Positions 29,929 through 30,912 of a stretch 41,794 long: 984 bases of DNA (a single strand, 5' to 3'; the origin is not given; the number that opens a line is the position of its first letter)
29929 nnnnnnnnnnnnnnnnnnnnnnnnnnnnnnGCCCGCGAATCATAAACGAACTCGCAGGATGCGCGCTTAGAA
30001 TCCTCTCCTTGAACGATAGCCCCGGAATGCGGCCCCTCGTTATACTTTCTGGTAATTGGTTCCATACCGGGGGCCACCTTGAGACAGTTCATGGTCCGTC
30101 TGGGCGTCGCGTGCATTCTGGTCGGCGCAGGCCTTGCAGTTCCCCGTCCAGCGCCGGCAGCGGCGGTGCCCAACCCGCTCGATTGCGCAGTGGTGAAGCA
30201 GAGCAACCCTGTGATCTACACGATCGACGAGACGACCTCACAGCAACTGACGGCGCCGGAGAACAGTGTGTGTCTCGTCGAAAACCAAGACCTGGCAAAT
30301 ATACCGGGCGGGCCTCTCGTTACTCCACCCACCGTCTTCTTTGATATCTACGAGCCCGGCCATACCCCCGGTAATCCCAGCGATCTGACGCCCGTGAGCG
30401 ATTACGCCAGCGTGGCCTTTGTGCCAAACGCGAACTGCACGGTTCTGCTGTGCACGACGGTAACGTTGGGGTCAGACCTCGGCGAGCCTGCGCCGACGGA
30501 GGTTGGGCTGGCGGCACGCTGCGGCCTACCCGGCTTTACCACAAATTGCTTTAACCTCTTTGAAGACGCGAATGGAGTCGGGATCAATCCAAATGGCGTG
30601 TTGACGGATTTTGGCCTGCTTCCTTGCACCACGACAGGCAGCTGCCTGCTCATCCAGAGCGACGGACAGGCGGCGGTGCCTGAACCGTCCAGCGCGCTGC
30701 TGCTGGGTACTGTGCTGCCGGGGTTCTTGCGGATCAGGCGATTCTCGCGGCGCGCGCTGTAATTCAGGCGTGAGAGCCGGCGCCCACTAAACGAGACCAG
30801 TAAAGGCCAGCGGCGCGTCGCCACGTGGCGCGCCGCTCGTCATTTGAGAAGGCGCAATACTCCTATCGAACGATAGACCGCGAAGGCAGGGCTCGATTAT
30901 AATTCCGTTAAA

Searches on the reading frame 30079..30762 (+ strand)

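Call 4: search_protein_families(library=pfam, proteins=[window:30079-30762:+], max_evalue=0.1)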
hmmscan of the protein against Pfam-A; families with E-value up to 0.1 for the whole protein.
window:30079-30762:+ (227 aa): 1 family
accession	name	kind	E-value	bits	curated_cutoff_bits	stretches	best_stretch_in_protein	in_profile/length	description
PF07589.16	PEP-CTERM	-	0.051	14.1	20.7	1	199-221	1-24/24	PEP-CTERM motif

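Call 5: search_protein_families(library=ncbifam, proteins=[window:30079-30762:+], max_evalue=0.1)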
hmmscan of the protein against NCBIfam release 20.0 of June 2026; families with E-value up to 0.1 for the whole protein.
window:30079-30762:+ (227 aa): 6 families
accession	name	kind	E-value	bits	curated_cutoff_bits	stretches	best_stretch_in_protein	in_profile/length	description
TIGR02595.1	PEP_CTERM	domain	0.00014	22.4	16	1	200-223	1-23/24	PEP-CTERM sorting domain-containing protein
NF033554.9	floc_PepA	equivalog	0.00031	20.6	80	1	169-221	207-258/261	flocculation-associated PEP-CTERM protein PepA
NF038129.1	PEP_NF038129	equivalog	0.0064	16.3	65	1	163-220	128-191/194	NF038129 family PEP-CTERM protein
NF038125.1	PEP_CTERM_THxN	subfamily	0.053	13.1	85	0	192-221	217-244/246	THxN family PEP-CTERM protein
TIGR01409.1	TAT_signal_seq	domain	0.065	13.6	16.7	1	2-27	4-29/29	twin-arginine translocation signal domain-containing protein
NF041927.1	Xrt_dep_XDP1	equivalog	0.066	13.2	125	0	196-221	215-240/242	exosortase-dependent surface protein XDP1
